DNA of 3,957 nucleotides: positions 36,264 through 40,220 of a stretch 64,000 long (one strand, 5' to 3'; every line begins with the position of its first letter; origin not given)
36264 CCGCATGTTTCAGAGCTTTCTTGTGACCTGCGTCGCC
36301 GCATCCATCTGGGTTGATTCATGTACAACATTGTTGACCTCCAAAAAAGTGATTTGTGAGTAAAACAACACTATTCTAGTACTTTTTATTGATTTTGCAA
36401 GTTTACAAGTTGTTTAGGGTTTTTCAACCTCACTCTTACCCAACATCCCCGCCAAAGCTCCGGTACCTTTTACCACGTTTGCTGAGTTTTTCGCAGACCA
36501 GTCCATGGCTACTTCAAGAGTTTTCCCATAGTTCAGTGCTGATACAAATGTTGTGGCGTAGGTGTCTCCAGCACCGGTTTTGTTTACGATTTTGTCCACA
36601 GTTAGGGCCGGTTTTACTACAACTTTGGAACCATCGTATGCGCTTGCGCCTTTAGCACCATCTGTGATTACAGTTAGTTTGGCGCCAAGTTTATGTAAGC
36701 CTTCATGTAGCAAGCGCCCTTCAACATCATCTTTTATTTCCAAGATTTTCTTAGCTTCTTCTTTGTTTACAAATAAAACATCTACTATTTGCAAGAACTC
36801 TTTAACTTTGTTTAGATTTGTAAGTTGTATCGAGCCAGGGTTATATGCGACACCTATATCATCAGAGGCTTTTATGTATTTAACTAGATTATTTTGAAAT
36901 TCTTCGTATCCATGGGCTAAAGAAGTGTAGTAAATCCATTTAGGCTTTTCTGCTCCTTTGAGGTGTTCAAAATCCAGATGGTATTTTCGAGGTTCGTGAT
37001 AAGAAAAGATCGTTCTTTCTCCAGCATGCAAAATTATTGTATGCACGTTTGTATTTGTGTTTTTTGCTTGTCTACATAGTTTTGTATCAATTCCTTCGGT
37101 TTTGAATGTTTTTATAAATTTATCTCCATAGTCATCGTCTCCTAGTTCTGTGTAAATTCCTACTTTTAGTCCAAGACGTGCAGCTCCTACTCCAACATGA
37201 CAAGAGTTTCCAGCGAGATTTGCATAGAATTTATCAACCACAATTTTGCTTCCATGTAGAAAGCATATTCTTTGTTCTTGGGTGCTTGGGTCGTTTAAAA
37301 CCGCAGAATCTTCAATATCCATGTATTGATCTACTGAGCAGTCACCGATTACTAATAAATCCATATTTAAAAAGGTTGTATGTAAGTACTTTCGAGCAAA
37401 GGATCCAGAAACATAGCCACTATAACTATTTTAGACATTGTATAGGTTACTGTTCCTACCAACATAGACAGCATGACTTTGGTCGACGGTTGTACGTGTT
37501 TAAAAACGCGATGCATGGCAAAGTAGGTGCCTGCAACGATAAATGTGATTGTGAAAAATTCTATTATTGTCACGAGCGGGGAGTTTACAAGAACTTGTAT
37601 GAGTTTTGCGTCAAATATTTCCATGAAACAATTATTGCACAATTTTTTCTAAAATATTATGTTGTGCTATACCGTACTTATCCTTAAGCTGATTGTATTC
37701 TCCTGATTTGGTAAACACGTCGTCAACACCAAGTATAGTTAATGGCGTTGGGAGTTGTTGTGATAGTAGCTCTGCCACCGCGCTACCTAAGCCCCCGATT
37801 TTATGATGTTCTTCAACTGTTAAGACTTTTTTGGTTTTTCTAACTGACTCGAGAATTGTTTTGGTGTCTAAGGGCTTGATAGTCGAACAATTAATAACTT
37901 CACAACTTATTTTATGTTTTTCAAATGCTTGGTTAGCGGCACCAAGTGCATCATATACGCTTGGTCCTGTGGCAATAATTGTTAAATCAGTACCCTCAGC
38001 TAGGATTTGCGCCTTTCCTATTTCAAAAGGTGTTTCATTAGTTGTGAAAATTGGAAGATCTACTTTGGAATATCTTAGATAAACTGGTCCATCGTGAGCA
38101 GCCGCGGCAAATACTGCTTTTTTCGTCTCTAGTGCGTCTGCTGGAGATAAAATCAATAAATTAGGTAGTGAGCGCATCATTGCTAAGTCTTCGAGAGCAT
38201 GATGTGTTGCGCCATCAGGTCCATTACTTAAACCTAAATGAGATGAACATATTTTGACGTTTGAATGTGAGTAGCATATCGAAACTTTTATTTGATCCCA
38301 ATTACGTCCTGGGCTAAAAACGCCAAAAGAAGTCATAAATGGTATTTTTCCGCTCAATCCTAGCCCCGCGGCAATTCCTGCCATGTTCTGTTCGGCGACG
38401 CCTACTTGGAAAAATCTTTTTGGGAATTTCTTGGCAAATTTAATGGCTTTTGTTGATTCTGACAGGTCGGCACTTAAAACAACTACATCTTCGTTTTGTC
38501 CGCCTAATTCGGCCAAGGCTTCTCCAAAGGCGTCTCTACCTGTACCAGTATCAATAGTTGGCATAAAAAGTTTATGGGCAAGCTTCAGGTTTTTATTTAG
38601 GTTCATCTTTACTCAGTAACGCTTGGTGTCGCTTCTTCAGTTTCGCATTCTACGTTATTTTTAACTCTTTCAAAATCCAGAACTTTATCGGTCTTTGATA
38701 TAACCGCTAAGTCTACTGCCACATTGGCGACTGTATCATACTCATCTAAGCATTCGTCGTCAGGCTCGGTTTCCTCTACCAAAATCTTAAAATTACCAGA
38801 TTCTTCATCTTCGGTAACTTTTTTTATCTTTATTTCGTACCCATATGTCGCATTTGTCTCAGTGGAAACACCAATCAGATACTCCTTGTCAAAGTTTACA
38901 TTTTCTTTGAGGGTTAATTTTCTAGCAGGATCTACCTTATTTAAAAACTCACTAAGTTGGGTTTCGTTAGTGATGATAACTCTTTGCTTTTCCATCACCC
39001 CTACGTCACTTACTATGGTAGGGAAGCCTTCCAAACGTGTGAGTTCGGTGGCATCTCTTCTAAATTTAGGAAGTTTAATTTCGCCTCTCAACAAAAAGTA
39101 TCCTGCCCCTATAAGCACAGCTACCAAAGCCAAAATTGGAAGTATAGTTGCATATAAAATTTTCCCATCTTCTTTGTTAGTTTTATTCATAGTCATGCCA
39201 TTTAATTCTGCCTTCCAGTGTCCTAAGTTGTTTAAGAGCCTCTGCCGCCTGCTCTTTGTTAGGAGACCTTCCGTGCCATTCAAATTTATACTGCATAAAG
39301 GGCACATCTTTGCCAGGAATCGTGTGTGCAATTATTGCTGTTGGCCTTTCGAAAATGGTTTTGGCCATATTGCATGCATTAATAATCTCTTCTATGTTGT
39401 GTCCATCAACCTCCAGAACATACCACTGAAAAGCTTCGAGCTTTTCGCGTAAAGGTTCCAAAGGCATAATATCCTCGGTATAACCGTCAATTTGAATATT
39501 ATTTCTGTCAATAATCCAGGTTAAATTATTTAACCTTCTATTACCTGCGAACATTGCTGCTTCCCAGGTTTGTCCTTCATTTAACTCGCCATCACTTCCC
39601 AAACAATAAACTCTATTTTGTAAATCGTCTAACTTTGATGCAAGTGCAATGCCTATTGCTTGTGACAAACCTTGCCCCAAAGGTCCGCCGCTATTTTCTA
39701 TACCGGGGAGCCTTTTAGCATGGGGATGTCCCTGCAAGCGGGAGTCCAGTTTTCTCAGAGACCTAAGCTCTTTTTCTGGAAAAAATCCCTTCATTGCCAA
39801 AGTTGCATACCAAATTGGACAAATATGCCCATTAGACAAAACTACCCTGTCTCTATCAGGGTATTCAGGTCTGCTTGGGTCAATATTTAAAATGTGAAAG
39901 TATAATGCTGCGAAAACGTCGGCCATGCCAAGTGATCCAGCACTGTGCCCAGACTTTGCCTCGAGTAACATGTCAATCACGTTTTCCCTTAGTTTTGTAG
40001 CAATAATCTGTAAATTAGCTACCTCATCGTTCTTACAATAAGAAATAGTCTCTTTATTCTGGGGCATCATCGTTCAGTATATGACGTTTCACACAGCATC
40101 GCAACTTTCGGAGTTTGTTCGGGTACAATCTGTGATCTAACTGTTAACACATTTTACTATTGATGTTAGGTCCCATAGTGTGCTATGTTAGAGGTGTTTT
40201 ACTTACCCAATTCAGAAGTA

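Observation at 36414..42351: Rpe-LOG fusion inside a ribose-salvage / non-oxidative pentose phosphate cluster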

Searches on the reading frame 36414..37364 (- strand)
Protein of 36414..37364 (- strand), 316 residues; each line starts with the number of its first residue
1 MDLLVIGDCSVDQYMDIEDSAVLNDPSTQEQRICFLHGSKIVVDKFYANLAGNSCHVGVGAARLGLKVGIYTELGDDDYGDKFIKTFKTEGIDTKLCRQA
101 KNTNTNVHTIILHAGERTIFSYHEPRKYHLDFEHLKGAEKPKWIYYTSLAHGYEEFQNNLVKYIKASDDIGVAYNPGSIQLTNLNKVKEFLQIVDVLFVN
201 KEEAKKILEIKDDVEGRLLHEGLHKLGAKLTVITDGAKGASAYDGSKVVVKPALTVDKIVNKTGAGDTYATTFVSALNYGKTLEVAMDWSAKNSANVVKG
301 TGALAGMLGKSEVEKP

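Call 3: search_protein_families(library=pfam, proteins=[window:36414-37364:-], max_evalue=0.01)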
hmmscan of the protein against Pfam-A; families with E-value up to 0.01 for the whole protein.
window:36414-37364:- (316 aa): 2 families
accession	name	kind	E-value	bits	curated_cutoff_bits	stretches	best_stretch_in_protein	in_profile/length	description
PF00294.29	PfkB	-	4.8e-35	121.8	25.8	1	37-303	22-295/302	pfkB family carbohydrate kinase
PF08543.17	Phos_pyr_kin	-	5.6e-05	23.1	27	1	185-292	110-226/246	Phosphomethylpyrimidine kinase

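Call 4: search_protein_families(library=ncbifam, proteins=[window:36414-37364:-], max_evalue=0.01)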
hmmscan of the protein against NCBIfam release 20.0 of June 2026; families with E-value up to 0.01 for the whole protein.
window:36414-37364:- (316 aa): 21 families
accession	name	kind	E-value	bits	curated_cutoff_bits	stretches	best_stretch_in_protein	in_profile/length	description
TIGR02152.1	D_ribokin_bact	equivalog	1.8e-28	99.7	299.65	1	38-314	22-297/298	ribokinase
NF007321.0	PRK09813.1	equivalog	4.3e-22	78.9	247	1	51-303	24-260/261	fructoselysine 6-kinase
TIGR04382.1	myo_inos_iolC_N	equivalog_domain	5.5e-22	78.4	300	2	186-314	181-306/309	5-dehydro-2-deoxygluconokinase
NF008353.0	PRK11142.1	equivalog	9.4e-21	74.6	341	1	44-314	32-300/307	ribokinase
NF040938.1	KDG_KDGal_kin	equivalog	8.9e-18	64.4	400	2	189-302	178-288/305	bifunctional 2-dehydro-3-deoxygluconokinase/2-dehydro-3-deoxygalactonokinase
NF041332.1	KDG_KDGal_kin_Halo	equivalog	1.8e-17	63.8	440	1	186-296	182-290/320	bifunctional 2-dehydro-3-deoxygluconokinase/2-dehydro-3-deoxygalactonokinase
NF053626.1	RibKinHalex1628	equivalog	5e-16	59.1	330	1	52-299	39-274/293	ATP-dependent ribose-1-phosphate kinase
NF006957.1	PRK09434.1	equivalog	5.2e-16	59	450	1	52-305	28-286/302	fructokinase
NF049991.1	TagKinase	equivalog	9.5e-14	50.9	420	1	185-314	186-312/321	tagatose kinase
NF041164.1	NucKinThplmales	equivalog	2.3e-13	50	450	1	43-289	33-263/295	nucleoside kinase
NF041134.1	R1P_kin_Thcocales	equivalog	2.5e-13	50.1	500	1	39-290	25-255/291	ADP-dependent ribose-1-phosphate kinase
TIGR02198.1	rfaE_dom_I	equivalog_domain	6.3e-12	45.2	345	2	194-303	191-302/315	D-glycero-beta-D-manno-heptose-7-phosphate kinase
TIGR03828.1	pfkB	equivalog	5.7e-10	38.7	292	1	59-302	43-286/305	1-phosphofructokinase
TIGR03168.1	1-PFK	subfamily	6.6e-10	38.4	216.4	1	41-299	25-283/305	hexose kinase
NF047869.1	myo_kin_aldol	exception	1.1e-09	37.3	600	1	44-106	32-94/586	bifunctional 5-dehydro-2-deoxygluconokinase/5-dehydro-2-deoxyphosphogluconate aldolase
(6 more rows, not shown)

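Call 41: search_solved_structures(query=window:36414-37364:-, max_evalue=1e-8, show_alignments=2)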
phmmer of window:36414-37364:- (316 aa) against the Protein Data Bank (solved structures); distinct sequences matched with E-value up to 1e-8: 19.
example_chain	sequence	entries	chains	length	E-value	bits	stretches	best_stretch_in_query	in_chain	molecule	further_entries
3hj6_A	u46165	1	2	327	3.1e-12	49.5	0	225-314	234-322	Fructokinase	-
4x8f_A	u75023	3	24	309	3e-11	46.2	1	51-314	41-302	Ribokinase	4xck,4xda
2v78_A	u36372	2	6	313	3.6e-11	45.9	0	193-295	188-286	FRUCTOKINASE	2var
3ewm_A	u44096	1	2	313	6.2e-11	45.2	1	46-275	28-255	Uncharacterized sugar kinase PH1459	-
3h49_A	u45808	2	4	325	1.2e-10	44.3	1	49-314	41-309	Ribokinase | Uncharacterized sugar kinase ydjH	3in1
3gbu_A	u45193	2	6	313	1.2e-10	44.2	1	46-275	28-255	Uncharacterized sugar kinase PH1459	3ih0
4du5_A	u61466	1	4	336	1.5e-10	44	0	44-95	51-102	PfkB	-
1v19_A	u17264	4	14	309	1.7e-10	43.7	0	191-297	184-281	2-KETO-3-DEOXYGLUCONATE KINASE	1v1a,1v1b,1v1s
2qcv_A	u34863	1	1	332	2.9e-10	43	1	49-303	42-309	Putative 5-dehydro-2-deoxygluconokinase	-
5zwy_A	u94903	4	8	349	3.7e-10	42.7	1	45-287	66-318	Ribokinase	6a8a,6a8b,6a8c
1gqt_A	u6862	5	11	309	6.7e-10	41.8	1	42-310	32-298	RIBOKINASE | PROTEIN (RIBOKINASE)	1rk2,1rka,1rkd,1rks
1tyy_A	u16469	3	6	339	2.1e-09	40.1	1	51-297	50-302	putative sugar kinase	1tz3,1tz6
4wjm_A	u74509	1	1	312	2.4e-09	40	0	174-278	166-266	Ribokinase:Carbohydrate kinase, PfkB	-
4u7x_A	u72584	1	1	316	2.5e-09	39.9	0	174-278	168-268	Ribokinase:Carbohydrate kinase, PfkB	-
6wjz_A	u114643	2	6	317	6.1e-09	38.6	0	39-284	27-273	Ribokinase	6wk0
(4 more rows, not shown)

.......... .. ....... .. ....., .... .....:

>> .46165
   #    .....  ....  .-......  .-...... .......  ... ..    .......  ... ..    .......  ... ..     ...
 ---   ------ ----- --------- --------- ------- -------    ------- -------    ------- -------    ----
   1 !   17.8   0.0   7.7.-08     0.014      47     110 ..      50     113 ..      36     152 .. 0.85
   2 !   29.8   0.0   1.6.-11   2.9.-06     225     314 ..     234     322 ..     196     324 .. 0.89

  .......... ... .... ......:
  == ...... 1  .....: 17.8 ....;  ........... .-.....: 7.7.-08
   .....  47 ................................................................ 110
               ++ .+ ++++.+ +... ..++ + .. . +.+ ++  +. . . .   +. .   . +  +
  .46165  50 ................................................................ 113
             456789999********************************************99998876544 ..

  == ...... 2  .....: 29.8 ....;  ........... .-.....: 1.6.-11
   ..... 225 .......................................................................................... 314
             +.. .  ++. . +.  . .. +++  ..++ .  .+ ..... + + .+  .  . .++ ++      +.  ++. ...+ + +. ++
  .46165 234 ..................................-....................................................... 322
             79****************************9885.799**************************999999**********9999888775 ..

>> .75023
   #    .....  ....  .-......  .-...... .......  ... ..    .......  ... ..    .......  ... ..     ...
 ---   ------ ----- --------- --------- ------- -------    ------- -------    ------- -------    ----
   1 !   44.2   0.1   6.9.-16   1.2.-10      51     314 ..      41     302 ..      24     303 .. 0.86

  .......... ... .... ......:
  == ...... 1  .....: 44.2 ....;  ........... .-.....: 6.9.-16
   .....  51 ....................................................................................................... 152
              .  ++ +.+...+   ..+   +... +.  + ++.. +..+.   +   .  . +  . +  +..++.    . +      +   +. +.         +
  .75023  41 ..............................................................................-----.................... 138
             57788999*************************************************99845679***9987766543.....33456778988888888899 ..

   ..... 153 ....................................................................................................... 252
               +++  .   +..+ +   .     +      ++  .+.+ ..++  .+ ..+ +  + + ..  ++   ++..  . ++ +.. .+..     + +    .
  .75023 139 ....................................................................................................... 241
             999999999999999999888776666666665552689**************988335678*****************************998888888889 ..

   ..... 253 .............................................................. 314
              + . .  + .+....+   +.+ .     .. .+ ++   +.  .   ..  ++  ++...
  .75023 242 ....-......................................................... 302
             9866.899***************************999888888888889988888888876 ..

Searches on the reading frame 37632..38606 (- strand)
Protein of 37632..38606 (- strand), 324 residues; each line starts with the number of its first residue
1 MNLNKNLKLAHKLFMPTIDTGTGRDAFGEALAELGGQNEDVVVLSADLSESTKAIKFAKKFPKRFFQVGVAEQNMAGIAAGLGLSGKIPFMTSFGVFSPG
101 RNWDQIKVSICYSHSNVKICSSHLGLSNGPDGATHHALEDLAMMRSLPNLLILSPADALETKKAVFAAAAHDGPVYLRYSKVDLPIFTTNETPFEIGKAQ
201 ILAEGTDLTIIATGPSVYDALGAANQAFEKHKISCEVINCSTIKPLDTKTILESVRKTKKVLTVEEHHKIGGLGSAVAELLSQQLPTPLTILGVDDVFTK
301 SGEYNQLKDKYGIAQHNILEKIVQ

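Call 3: search_protein_families(library=pfam, proteins=[window:37632-38606:-], max_evalue=0.01)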
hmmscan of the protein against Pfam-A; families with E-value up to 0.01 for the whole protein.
window:37632-38606:- (324 aa): 3 families
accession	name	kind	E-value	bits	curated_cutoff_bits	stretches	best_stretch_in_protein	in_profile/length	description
PF02779.29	Transket_pyr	-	3.8e-42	144.3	27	1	24-184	6-172/174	Transketolase, pyrimidine binding domain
PF02780.25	Transketolase_C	-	8.3e-33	113.4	25.9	1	197-318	1-124/124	Transketolase, C-terminal domain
PF22613.1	Transketolase_C_1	-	0.0028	18.3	27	1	204-313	10-112/113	Transketolase-like TK C-terminal domain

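Call 4: search_protein_families(library=ncbifam, proteins=[window:37632-38606:-], max_evalue=0.01)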
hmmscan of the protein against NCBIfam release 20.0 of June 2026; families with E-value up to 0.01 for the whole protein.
window:37632-38606:- (324 aa): 10 families
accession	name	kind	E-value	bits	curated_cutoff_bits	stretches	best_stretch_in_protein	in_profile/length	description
NF004559.0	PRK05899.2-5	equivalog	8.4e-89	298.5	488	1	22-322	319-620/627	transketolase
TIGR00204.1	dxs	equivalog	1.1e-58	199.3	465.95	1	25-323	314-612/616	1-deoxy-D-xylulose-5-phosphate synthase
NF004556.0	PRK05899.2-2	equivalog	1e-53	182.6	575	1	22-323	323-635/639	transketolase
NF003933.0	PRK05444.2-2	equivalog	1.3e-41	142.8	395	1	22-323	290-602/606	1-deoxy-D-xylulose-5-phosphate synthase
NF008968.0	PRK12315.1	subfamily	9.9e-32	109.9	510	1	25-323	283-578/582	1-deoxy-D-xylulose-5-phosphate synthase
NF006667.0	PRK09212.1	subfamily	5.3e-29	101.2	321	1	22-284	5-279/327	pyruvate dehydrogenase complex E1 component subunit beta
NF008854.0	PRK11892.1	equivalog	2e-26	92.7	454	1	19-283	140-417/464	pyruvate dehydrogenase complex E1 component subunit beta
NF004558.0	PRK05899.2-4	equivalog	7.7e-25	87.3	788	1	28-322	351-646/651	transketolase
TIGR00232.1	tktlase_bact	equivalog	8.9e-24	83.8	682.25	1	16-322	344-649/654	transketolase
TIGR03710.1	OAFO_sf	subfamily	0.0068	15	482.75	0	204-267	462-523/561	2-oxoacid:acceptor oxidoreductase subunit alpha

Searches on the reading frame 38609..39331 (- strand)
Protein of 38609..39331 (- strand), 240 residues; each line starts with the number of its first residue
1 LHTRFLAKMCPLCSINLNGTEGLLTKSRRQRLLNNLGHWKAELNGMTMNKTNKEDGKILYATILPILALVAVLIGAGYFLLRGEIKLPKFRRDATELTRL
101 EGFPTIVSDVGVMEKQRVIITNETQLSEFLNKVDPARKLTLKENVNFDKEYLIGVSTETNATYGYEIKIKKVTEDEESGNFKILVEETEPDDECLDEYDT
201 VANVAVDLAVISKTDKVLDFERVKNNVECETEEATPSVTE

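Call 3: search_protein_families(library=pfam, proteins=[window:38609-39331:-], max_evalue=0.01)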
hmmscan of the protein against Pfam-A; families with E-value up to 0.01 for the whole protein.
window:38609-39331:- (240 aa): 0 families

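Call 4: search_protein_families(library=ncbifam, proteins=[window:38609-39331:-], max_evalue=0.01)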
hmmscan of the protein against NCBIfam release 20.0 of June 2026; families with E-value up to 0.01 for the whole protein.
window:38609-39331:- (240 aa): 1 family
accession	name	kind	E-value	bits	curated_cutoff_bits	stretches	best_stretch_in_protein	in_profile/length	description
NF033596.1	denti_PrcB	equivalog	0.0052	16.7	125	1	114-192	75-151/176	dentilisin complex subunit PrcB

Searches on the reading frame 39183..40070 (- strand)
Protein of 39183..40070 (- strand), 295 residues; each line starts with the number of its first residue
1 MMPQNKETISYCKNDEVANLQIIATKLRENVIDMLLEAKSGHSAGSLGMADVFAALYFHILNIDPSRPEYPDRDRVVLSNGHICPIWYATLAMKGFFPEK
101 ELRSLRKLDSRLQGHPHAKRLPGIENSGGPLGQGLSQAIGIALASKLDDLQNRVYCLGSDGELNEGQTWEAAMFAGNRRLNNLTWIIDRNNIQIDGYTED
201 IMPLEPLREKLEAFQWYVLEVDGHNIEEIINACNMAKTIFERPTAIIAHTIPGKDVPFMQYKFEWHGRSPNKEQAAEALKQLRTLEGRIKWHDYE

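Call 3: search_protein_families(library=pfam, proteins=[window:39183-40070:-], max_evalue=0.01)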
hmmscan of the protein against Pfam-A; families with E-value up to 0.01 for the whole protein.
window:39183-40070:- (295 aa): 3 families
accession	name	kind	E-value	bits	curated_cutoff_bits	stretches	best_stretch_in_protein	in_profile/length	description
PF00456.26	Transketolase_N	-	2e-57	195.1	22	1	23-281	5-273/334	Transketolase, thiamine diphosphate binding domain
PF13292.11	DXP_synthase_N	-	1.2e-10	41.6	21.2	1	15-194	13-175/274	1-deoxy-D-xylulose-5-phosphate synthase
PF00676.26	E1_dh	-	2.2e-06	27.3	22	1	94-238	67-209/300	Dehydrogenase E1 component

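Call 4: search_protein_families(library=ncbifam, proteins=[window:39183-40070:-], max_evalue=0.01)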
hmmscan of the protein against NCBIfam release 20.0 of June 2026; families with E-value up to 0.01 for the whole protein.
window:39183-40070:- (295 aa): 13 families
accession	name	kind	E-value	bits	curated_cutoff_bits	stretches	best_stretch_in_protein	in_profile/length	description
NF004559.0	PRK05899.2-5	equivalog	5.5e-89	299.1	488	1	13-284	11-281/627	transketolase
NF004556.0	PRK05899.2-2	equivalog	1.7e-75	254.6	575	1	13-282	10-276/639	transketolase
TIGR00232.1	tktlase_bact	equivalog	1.7e-59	201.8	682.25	1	26-282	6-273/654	transketolase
NF004558.0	PRK05899.2-4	equivalog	2.5e-48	164.9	788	1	26-284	9-272/651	transketolase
TIGR00204.1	dxs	equivalog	2.3e-11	42.9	465.95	1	12-194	10-175/616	1-deoxy-D-xylulose-5-phosphate synthase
TIGR00759.1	aceE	equivalog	7.2e-11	40.8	859.9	1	24-197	79-264/885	pyruvate dehydrogenase (acetyl-transferring), homodimeric type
TIGR03182.1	PDH_E1_alph_y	equivalog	1.3e-07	30.9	393.85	1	131-237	112-217/315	pyruvate dehydrogenase (acetyl-transferring) E1 component subunit alpha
NF008968.0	PRK12315.1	subfamily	8.2e-07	27.7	510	1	135-274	120-268/582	1-deoxy-D-xylulose-5-phosphate synthase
TIGR03186.1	AKGDH_not_PDH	exception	9.7e-07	27.4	1408.3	1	24-197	79-264/889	alpha-ketoglutarate dehydrogenase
NF003933.0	PRK05444.2-2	equivalog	1.6e-06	26.9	395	1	16-256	21-253/606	1-deoxy-D-xylulose-5-phosphate synthase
TIGR03181.1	PDH_E1_alph_x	equivalog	4.7e-06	25.7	411.35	1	130-228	123-220/341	pyruvate dehydrogenase (acetyl-transferring) E1 component subunit alpha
NF003616.0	PRK05261.1-1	subfamily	0.00057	18.3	777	1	53-233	53-249/788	phosphoketolase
NF003619.0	PRK05261.1-4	subfamily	0.007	14.3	962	1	118-233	141-256/799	phosphoketolase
